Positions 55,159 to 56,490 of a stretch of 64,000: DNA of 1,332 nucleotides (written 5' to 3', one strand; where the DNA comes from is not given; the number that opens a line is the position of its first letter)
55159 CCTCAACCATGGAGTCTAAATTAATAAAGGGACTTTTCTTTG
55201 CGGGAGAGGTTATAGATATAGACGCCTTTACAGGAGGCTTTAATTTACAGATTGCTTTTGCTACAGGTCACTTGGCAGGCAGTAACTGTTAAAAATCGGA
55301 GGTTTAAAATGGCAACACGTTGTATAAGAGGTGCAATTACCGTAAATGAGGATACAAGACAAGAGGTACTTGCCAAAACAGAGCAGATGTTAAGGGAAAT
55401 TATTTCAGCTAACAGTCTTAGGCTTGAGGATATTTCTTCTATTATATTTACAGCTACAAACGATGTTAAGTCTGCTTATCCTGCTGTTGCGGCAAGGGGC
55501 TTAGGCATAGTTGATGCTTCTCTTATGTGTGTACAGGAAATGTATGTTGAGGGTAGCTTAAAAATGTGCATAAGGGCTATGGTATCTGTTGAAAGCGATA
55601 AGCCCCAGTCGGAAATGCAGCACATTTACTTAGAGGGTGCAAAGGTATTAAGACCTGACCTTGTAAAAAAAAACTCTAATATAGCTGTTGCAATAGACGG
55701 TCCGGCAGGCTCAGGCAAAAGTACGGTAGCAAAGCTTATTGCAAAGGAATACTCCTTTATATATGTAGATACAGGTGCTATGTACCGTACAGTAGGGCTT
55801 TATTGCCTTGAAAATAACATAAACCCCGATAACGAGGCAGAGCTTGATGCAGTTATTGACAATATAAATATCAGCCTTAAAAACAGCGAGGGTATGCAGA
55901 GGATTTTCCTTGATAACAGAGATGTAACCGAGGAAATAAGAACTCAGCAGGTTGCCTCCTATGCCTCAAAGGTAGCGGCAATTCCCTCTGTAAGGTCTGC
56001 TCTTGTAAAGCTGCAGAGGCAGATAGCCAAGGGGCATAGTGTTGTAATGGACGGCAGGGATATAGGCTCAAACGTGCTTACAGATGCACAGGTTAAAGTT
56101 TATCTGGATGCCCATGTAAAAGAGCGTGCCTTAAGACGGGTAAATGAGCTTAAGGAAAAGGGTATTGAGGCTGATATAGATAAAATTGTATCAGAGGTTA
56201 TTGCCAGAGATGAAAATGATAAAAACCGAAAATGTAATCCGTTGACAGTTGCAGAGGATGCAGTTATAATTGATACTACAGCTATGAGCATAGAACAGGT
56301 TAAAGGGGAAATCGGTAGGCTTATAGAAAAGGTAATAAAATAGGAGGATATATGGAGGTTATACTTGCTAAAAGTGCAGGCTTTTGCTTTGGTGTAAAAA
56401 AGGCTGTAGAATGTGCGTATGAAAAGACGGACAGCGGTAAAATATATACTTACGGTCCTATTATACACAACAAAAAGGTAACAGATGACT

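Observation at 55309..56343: Unusual single-ORF fusion of AroH-type chorismate mutase with cytidylate kinase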

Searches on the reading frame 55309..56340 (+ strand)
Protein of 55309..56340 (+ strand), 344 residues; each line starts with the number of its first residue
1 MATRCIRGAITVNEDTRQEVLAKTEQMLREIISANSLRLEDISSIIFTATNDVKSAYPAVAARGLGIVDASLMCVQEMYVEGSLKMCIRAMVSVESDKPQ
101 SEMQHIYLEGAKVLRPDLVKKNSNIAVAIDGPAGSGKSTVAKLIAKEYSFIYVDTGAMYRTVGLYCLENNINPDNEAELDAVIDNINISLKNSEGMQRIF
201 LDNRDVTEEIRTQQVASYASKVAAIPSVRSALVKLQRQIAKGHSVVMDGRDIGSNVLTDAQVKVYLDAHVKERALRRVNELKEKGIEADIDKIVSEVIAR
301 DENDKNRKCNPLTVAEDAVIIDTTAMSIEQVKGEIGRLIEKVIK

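Call 3: search_protein_families(library=pfam, proteins=[window:55309-56340:+], max_evalue=0.01)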
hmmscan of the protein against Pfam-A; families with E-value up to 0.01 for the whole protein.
window:55309-56340:+ (344 aa): 12 families
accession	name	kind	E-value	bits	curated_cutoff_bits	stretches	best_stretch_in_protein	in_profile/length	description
PF02224.24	Cytidylate_kin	-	1.1e-73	247.9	26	1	127-339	1-209/211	Cytidylate kinase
PF07736.16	CM_1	-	2.3e-42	144.5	27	1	4-118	2-116/116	Chorismate mutase type I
PF13189.12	Cytidylate_kin2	-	4.3e-07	30.7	28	1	127-284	2-134/176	Cytidylate kinase-like family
PF13238.12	AAA_18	-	7.9e-07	30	29.4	1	127-281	1-112/128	AAA domain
PF13207.12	AAA_17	-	6e-06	27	27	1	131-161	2-32/136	AAA domain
PF01202.28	SKI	-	0.00078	20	22.1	0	134-155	2-23/159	Shikimate kinase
PF13479.12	AAA_24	-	0.0009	19.6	27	1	124-221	2-90/195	AAA domain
PF00005.33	ABC_tran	-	0.00099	20.2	25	1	126-150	13-37/137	ABC transporter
PF00004.35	AAA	-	0.0017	19.3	21.2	0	131-186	5-53/131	ATPase family associated with various cellular activities (AAA)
PF00406.28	ADK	-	0.0022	18.6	26.8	1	131-161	3-33/151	Adenylate kinase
PF01712.25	dNK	-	0.0035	17.6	27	0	128-152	2-26/203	Deoxynucleoside kinase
PF00931.28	NB-ARC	-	0.0094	15.7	23.5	0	117-149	11-43/248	NB-ARC domain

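Call 4: search_protein_families(library=ncbifam, proteins=[window:55309-56340:+], max_evalue=0.01)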
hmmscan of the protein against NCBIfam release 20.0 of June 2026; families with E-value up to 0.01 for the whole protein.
window:55309-56340:+ (344 aa): 24 families
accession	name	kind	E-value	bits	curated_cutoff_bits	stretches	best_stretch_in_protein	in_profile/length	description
TIGR00017.1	cmk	equivalog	9.2e-72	241.2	135.55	1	125-332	3-210/217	(d)CMP kinase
NF010004.0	PRK13477.1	equivalog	2e-69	234.3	524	1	123-341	284-505/514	bifunctional pantoate--beta-alanine ligase/(d)CMP kinase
NF008816.0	PRK11860.1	equivalog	2.5e-55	187.8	943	1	126-332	445-647/662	bifunctional 3-phosphoshikimate 1-carboxyvinyltransferase/cytidylate kinase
NF007071.0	PRK09518.1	equivalog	8.1e-50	170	953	1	123-342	3-228/706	bifunctional cytidylate kinase/GTPase Der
TIGR01796.1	CM_mono_aroH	equivalog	9.1e-38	129.3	82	1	4-118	2-117/117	chorismate mutase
TIGR02173.1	cyt_kin_arch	equivalog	7.1e-13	48.9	102.1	2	126-188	2-66/169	(d)CMP kinase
NF040667.1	hom_kin_desulfo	exception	9.2e-06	25.6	197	1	127-158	3-34/163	homoserine kinase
NF005115.0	PRK06547.1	equivalog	9.1e-05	21.9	173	1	121-152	12-44/172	hypothetical protein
TIGR01351.1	adk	subfamily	0.0002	21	168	1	129-161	4-36/212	adenylate kinase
NF011099.0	PRK14526.1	equivalog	0.00023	20.9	223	1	129-161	5-37/211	adenylate kinase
NF010381.0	PRK13808.1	equivalog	0.0004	19.9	426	0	130-161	6-37/335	adenylate kinase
NF003012.0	PRK03839.1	equivalog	0.00042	20.3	152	1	126-202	2-71/180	putative kinase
TIGR00235.1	udk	equivalog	0.0005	19.8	220.3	0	121-149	3-31/207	uridine kinase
NF001387.0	PRK00279.2-5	equivalog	0.00083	19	373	1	127-161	3-37/224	adenylate kinase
NF011102.0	PRK14529.1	equivalog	0.0013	18.4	331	1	127-161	3-37/223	adenylate kinase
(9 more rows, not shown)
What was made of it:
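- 55309..55662 (+): AroH-class chorismate mutase domain (res 1-118). PF07736 144.5 bits and TIGR01796 129.3 bits (calls 3, 4).
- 55684..56343 (+): Cytidylate kinase domain (res 126-344) plus the stop codon. The P-loop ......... is at 55699-55725. PF02224 247.9 bits and TIGR00017 241.2 bits (calls 3, 4).
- On Bacterial cytidylate kinase (PF02224 / TIGR00017): TIGR00017 241.2 bits against 135.55 (calls 3, 4).
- Checked: NCBIfam TIGR01796 CM_mono_aroH scores 129.3 bits (cutoff 82) and TIGR00017 cmk scores 241.2 bits (cutoff 135.55) (call 4).
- The domain passes the AroH equivalog model (call 4).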

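Call 5: find_homologous_proteins(query=window:55309-56340:+, max_evalue=0.00001)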
Query window:55309-56340:+ (344 aa): 7987 proteins with E <= 0.00001 among 8000 candidates; the best 120 are listed.
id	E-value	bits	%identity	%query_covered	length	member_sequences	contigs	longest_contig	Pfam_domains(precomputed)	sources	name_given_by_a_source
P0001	2.1e-211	719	100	100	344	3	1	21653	PF07736.17,PF02224.25,PF13207.13,PF13189.13,PF13238.13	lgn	-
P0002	4.1e-177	606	83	100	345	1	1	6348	PF07736.17,PF02224.25,PF13207.13,PF13189.13,PF13238.13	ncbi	-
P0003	1.9e-169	581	78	100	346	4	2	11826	PF07736.17,PF02224.25,PF13189.13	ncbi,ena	-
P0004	6.6e-165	566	78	100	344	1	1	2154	PF07736.17,PF02224.25,PF13207.13,PF13189.13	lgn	-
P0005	3.1e-163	561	77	100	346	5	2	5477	PF07736.17,PF02224.25,PF13207.13,PF13189.13,PF13238.13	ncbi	-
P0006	3.2e-162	557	76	99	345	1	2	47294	PF07736.17,PF02224.25,PF13189.13,PF13238.13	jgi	jgi:cytidylate kinase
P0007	8.7e-160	549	76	99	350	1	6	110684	PF07736.17,PF02224.25,PF13207.13,PF13189.13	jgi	jgi:cytidylate kinase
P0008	1.5e-159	548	77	99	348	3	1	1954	PF07736.17,PF02224.25,PF13207.13,PF13189.13,PF13238.13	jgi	jgi:cytidylate kinase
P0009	1.8e-158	545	76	100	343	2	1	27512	PF07736.17,PF02224.25,PF13189.13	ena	-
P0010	5.9e-155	533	74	100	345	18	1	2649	PF07736.17,PF02224.25,PF13207.13,PF13189.13,PF01202.29,PF13238.13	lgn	-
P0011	9.0e-155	533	73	100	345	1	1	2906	PF07736.17,PF02224.25,PF13207.13,PF13189.13,PF13238.13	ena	-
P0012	2.2e-153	528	74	99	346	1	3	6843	PF07736.17,PF02224.25,PF13207.13,PF13189.13,PF13238.13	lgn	-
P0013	2.4e-151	522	73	100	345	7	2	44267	PF07736.17,PF02224.25,PF13207.13,PF13189.13,PF13238.13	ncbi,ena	-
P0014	4.4e-151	521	72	100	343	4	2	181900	PF07736.17,PF02224.25,PF13189.13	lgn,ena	-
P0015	3.4e-144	498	69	99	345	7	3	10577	PF07736.17,PF02224.25,PF13207.13,PF13189.13,PF13238.13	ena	-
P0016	1.0e-126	441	63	98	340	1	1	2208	PF07736.17,PF02224.25,PF13207.13,PF13189.13,PF13238.13,PF01712.26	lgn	-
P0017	1.2e-126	441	64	98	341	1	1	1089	PF07736.17,PF02224.25,PF13207.13,PF13189.13,PF01202.29,PF13238.13,PF01712.26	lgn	-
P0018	1.8e-126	440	61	98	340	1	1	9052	PF07736.17,PF02224.25,PF13207.13,PF13189.13,PF13238.13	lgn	-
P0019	3.1e-126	439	63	96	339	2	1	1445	PF07736.17,PF02224.25,PF13207.13,PF13189.13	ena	-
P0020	6.7e-126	438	64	98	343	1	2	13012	PF07736.17,PF02224.25,PF13207.13,PF13189.13,PF01202.29,PF13238.13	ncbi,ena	-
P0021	1.3e-125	437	63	98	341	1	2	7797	PF07736.17,PF02224.25,PF13207.13,PF13189.13,PF13238.13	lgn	-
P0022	2.3e-125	436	63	97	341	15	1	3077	PF07736.17,PF02224.25,PF13207.13,PF13189.13,PF13238.13,PF01712.26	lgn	-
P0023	2.7e-125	436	62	97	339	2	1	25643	PF07736.17,PF02224.25,PF13207.13,PF13189.13,PF13238.13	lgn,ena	-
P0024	8.5e-125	434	63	97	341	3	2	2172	PF07736.17,PF02224.25,PF13207.13,PF13189.13,PF01202.29,PF13238.13,PF01712.26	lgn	-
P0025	1.3e-124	434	62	97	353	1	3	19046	PF07736.17,PF02224.25,PF13189.13,PF13238.13,PF01712.26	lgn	-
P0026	1.8e-124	433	61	97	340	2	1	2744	PF07736.17,PF02224.25,PF13207.13,PF13189.13,PF13238.13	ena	-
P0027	2.1e-124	433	64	98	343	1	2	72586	PF07736.17,PF02224.25,PF13207.13,PF13189.13,PF01202.29,PF13238.13,PF01712.26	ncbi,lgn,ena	-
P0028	2.4e-124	433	62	98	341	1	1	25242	PF07736.17,PF02224.25,PF13207.13,PF13189.13,PF13238.13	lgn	-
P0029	3.3e-124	433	62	97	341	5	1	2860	PF07736.17,PF02224.25,PF13207.13,PF13189.13,PF13238.13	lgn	-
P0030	4.0e-124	432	61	99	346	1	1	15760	PF07736.17,PF02224.25,PF13207.13,PF13189.13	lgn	-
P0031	4.6e-124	432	62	98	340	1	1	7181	PF07736.17,PF02224.25,PF13189.13,PF13238.13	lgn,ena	-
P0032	5.6e-124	432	62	98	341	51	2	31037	PF07736.17,PF02224.25,PF13207.13,PF13189.13,PF01202.29,PF13238.13,PF01712.26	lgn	-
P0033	9.7e-124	431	62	97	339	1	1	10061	PF07736.17,PF02224.25,PF13207.13,PF13189.13,PF13238.13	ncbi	-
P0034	1.2e-123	431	62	97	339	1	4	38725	PF07736.17,PF02224.25,PF13207.13,PF13189.13,PF13238.13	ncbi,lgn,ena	-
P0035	1.3e-123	431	61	99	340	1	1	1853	PF07736.17,PF02224.25,PF13207.13,PF13189.13,PF13238.13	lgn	-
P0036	1.5e-123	430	60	98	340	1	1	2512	PF07736.17,PF02224.25,PF13207.13,PF13189.13,PF13238.13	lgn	-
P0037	3.6e-123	429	62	96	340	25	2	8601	PF07736.17,PF02224.25,PF13207.13,PF13189.13,PF01202.29,PF13238.13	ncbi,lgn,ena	-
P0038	6.1e-123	428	61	98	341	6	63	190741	PF07736.17,PF02224.25,PF13207.13,PF13189.13,PF01202.29,PF13238.13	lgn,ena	-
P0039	6.5e-123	428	61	96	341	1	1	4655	PF07736.17,PF02224.25,PF13189.13,PF13238.13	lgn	-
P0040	1.7e-122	427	61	98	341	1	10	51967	PF07736.17,PF02224.25,PF13207.13,PF13189.13,PF01202.29,PF13238.13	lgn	-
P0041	3.6e-122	426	63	96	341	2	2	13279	PF07736.17,PF02224.25,PF13189.13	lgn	-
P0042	4.3e-122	426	60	98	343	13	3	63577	PF07736.17,PF02224.25,PF13207.13,PF13189.13,PF13238.13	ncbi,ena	-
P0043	6.9e-122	425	60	98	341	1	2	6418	PF07736.17,PF02224.25,PF13207.13,PF13189.13,PF01202.29,PF13238.13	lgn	-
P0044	8.1e-122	425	61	96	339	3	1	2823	PF07736.17,PF02224.25,PF13207.13,PF13189.13,PF13238.13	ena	-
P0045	1.3e-121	424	57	100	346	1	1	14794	PF07736.17,PF02224.25,PF13189.13,PF13238.13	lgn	-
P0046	2.3e-121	423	62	97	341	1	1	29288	PF07736.17,PF02224.25,PF13207.13,PF13189.13,PF01202.29,PF13238.13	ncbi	-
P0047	2.6e-121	423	60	98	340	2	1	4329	PF07736.17,PF02224.25,PF13207.13,PF13189.13,PF13238.13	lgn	-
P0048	7.1e-121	422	60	97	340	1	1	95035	PF07736.17,PF02224.25,PF13189.13,PF13238.13,PF01712.26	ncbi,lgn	-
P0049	7.7e-121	421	60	98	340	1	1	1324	PF07736.17,PF02224.25,PF13207.13,PF13189.13,PF13238.13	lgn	-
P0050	4.0e-120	419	61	98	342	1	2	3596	PF07736.17,PF02224.25,PF13207.13,PF13189.13,PF13238.13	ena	-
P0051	5.3e-120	419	59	97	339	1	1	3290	PF07736.17,PF02224.25,PF13207.13,PF13189.13,PF13238.13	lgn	-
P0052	7.1e-120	418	61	99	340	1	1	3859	PF07736.17,PF02224.25,PF13207.13,PF13189.13,PF13238.13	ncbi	-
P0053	9.4e-120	418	59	96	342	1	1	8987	PF07736.17,PF02224.25,PF13207.13,PF13189.13,PF13238.13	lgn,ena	-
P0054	9.6e-120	418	63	97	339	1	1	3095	PF07736.17,PF02224.25,PF13207.13,PF13189.13,PF13238.13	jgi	jgi:cytidylate kinase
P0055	1.1e-119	418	60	98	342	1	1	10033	PF07736.17,PF02224.25,PF13671.13,PF13207.13,PF13189.13,PF13238.13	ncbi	-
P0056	1.3e-119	417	60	96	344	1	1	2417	PF07736.17,PF02224.25,PF13207.13,PF13189.13,PF13238.13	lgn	-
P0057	1.7e-119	417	61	99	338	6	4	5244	PF07736.17,PF02224.25,PF13207.13,PF13189.13,PF13238.13,PF01712.26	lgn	-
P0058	1.9e-119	417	60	99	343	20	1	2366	PF07736.17,PF02224.25,PF13207.13,PF13189.13,PF13238.13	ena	-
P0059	4.9e-119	416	59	99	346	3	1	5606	PF07736.17,PF02224.25,PF13207.13,PF13189.13,PF13238.13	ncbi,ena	-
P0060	5.2e-119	415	61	97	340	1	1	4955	PF07736.17,PF02224.25,PF13189.13,PF13238.13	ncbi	ncbi:MAG: (d)CMP kinase [Lachnospirales bacterium]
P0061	1.1e-118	414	60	97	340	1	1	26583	PF07736.17,PF02224.25,PF13189.13,PF13238.13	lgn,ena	-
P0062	1.4e-118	414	58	99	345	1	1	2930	PF07736.17,PF02224.25,PF13207.13,PF13189.13,PF13238.13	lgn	-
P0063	4.1e-118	412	59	99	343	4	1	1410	PF07736.17,PF02224.25,PF13207.13,PF13189.13,PF13238.13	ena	-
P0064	4.5e-118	412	60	97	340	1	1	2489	PF07736.17,PF02224.25,PF13189.13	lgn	-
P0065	1.2e-117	411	59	96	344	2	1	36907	PF07736.17,PF02224.25,PF13207.13,PF13189.13,PF13238.13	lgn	-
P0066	2.3e-117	410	58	97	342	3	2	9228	PF07736.17,PF02224.25,PF13207.13,PF13189.13,PF13238.13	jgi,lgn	jgi:cytidylate kinase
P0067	1.2e-116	408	60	97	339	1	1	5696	PF07736.17,PF02224.25,PF13207.13,PF13189.13,PF13238.13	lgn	-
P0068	1.7e-116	407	60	97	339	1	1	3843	PF07736.17,PF02224.25,PF13207.13,PF13189.13,PF13238.13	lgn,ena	-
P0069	1.8e-116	407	59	96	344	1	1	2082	PF07736.17,PF02224.25,PF13207.13,PF13189.13,PF13238.13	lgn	-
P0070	2.8e-116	406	60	96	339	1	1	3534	PF07736.17,PF02224.25,PF13189.13,PF13238.13,PF01712.26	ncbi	-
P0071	6.9e-116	405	60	97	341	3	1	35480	PF07736.17,PF02224.25,PF13207.13,PF13189.13,PF01202.29,PF13238.13,PF01712.26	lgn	-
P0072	7.5e-116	405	60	97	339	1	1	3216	PF07736.17,PF02224.25,PF13189.13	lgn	-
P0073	8.9e-116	405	57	99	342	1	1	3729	PF07736.17,PF02224.25,PF13207.13,PF13189.13,PF13238.13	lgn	-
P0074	1.3e-115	404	60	97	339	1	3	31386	PF07736.17,PF02224.25,PF13207.13,PF13189.13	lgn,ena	-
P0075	6.5e-115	402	58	96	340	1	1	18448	PF07736.17,PF02224.25,PF13207.13,PF13189.13,PF01712.26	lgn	-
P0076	7.5e-115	402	57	99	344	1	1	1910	PF07736.17,PF02224.25,PF13671.13,PF13207.13,PF13189.13,PF13238.13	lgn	-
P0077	1.8e-114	401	58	96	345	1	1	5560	PF07736.17,PF02224.25,PF13189.13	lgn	-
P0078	3.5e-112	393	56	100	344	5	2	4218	PF07736.17,PF02224.25,PF13207.13,PF13189.13,PF13238.13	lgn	-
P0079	2.7e-111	390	54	99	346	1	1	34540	PF07736.17,PF02224.25,PF13207.13,PF13189.13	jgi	-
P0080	5.1e-111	389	54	99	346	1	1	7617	PF07736.17,PF02224.25,PF13207.13,PF13189.13,PF13238.13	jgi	-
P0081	9.3e-111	388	56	95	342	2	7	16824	PF07736.17,PF02224.25,PF13207.13,PF13189.13,PF13238.13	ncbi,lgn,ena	-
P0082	1.2e-110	388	56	100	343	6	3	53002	PF07736.17,PF02224.25,PF13207.13,PF13189.13,PF13238.13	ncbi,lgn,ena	-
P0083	1.3e-110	388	55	100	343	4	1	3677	PF07736.17,PF02224.25,PF13207.13,PF13189.13,PF13238.13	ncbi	-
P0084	1.7e-110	388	54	99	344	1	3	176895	PF07736.17,PF02224.25,PF13189.13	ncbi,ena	-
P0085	8.7e-110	385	57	99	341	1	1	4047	PF07736.17,PF02224.25,PF13207.13,PF13189.13,PF13238.13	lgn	-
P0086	1.2e-109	385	55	99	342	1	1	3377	PF07736.17,PF02224.25,PF13207.13,PF13189.13,PF13238.13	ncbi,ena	-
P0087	1.7e-109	384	56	96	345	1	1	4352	PF07736.17,PF02224.25,PF13207.13,PF13189.13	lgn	-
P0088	2.1e-109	384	56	96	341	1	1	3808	PF07736.17,PF02224.25,PF13207.13,PF13189.13,PF13238.13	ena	-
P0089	1.1e-108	382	55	98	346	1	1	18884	PF07736.17,PF02224.25,PF13207.13,PF13189.13,PF13238.13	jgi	-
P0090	1.2e-108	381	56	97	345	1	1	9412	PF07736.17,PF02224.25,PF13207.13,PF13189.13,PF13238.13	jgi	-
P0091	2.2e-108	381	55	96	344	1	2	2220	PF07736.17,PF02224.25,PF13207.13,PF13189.13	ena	-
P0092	3.1e-108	380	58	92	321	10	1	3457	PF07736.17,PF02224.25,PF13207.13,PF13189.13,PF13238.13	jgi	jgi:cytidylate kinase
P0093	3.2e-108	380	55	100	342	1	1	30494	PF07736.17,PF02224.25,PF13207.13,PF13189.13,PF13238.13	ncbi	-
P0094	4.2e-108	380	55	95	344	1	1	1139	PF07736.17,PF02224.25,PF13207.13,PF13189.13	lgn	-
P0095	6.8e-108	379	55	99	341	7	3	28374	PF07736.17,PF02224.25,PF13207.13,PF13189.13,PF01202.29,PF13238.13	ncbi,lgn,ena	-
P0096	9.5e-108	378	55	97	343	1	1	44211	PF07736.17,PF02224.25,PF13207.13,PF13189.13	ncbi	-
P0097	2.7e-107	377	55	95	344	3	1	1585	PF07736.17,PF02224.25,PF13207.13,PF13189.13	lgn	-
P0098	4.3e-107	376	55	95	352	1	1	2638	PF07736.17,PF02224.25,PF13189.13,PF13238.13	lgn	-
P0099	5.4e-107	376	51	96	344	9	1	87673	PF07736.17,PF02224.25,PF13207.13,PF13189.13,PF13238.13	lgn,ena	-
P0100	9.6e-107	375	55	96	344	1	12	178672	PF07736.17,PF02224.25,PF13207.13,PF13189.13,PF13238.13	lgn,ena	-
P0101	1.3e-106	375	53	96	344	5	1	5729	PF07736.17,PF02224.25,PF13207.13,PF13189.13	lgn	-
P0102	2.2e-106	374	54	95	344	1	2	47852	PF07736.17,PF02224.25,PF13207.13,PF13189.13,PF13238.13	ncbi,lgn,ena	-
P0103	4.7e-106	373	54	95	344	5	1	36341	PF07736.17,PF02224.25,PF13207.13,PF13189.13,PF13238.13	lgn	-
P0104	7.1e-106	372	53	96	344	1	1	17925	PF07736.17,PF02224.25,PF13207.13,PF13189.13,PF13238.13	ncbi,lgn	-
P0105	7.6e-106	372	53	95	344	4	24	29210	PF07736.17,PF02224.25,PF13207.13,PF13189.13,PF13238.13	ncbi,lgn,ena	-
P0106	1.2e-105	372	53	98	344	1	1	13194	PF07736.17,PF02224.25,PF13207.13,PF13189.13,PF13238.13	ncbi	-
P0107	2.0e-105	371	54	100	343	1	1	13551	PF07736.17,PF02224.25,PF13207.13,PF13189.13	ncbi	-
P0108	3.5e-105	370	53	97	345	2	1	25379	PF07736.17,PF02224.25,PF13207.13,PF13189.13,PF13238.13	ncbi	-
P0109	4.7e-105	370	54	96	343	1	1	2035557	PF07736.17,PF02224.25,PF13207.13,PF13189.13,PF13238.13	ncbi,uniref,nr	ncbi:(d)CMP kinase [[Clostridium] colinum]|uniref:(d)CMP kinase n=1 Tax=[Clostridium] colinum TaxID=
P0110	4.8e-105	370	54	96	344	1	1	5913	PF07736.17,PF02224.25,PF13207.13,PF13189.13,PF13238.13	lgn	-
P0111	5.3e-105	369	54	95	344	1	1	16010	PF07736.17,PF02224.25,PF13207.13,PF13189.13,PF13238.13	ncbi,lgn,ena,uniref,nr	ncbi:(d)CMP kinase [uncultured Tyzzerella sp.]|uniref:(d)CMP kinase n=1 Tax=uncultured Tyzzerella sp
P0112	2.6e-104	367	53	96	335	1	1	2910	PF07736.17,PF02224.25,PF13207.13,PF13189.13,PF01202.29,PF13238.13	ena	-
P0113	3.2e-104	367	54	96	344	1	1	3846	PF07736.17,PF02224.25,PF13207.13,PF13189.13,PF13238.13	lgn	-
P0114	3.3e-104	367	54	94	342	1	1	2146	PF07736.17,PF02224.25,PF13207.13,PF13189.13,PF13238.13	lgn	-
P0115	5.5e-104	366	54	96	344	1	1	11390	PF07736.17,PF02224.25,PF13207.13,PF13189.13,PF13238.13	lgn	-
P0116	7.7e-104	366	53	96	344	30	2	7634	PF07736.17,PF02224.25,PF13207.13,PF13189.13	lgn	-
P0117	1.4e-103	365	51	100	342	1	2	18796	PF07736.17,PF02224.25,PF13207.13,PF13189.13,PF13238.13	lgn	-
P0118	1.5e-103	365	51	94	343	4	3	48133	PF07736.17,PF02224.25,PF13207.13,PF13189.13,PF01202.29,PF13238.13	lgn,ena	-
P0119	2.3e-103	364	52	95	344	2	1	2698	PF07736.17,PF02224.25,PF13207.13,PF13189.13,PF13238.13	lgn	-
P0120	2.9e-103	364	51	96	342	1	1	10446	PF07736.17,PF02224.25,PF13207.13,PF13189.13,PF13238.13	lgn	-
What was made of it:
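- Checked: More than 120 homologous clusters have the same two-domain architecture (call 5), so this is far beyond chance or a sequencing error.
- At least 120 clusters share the architecture (call 5).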
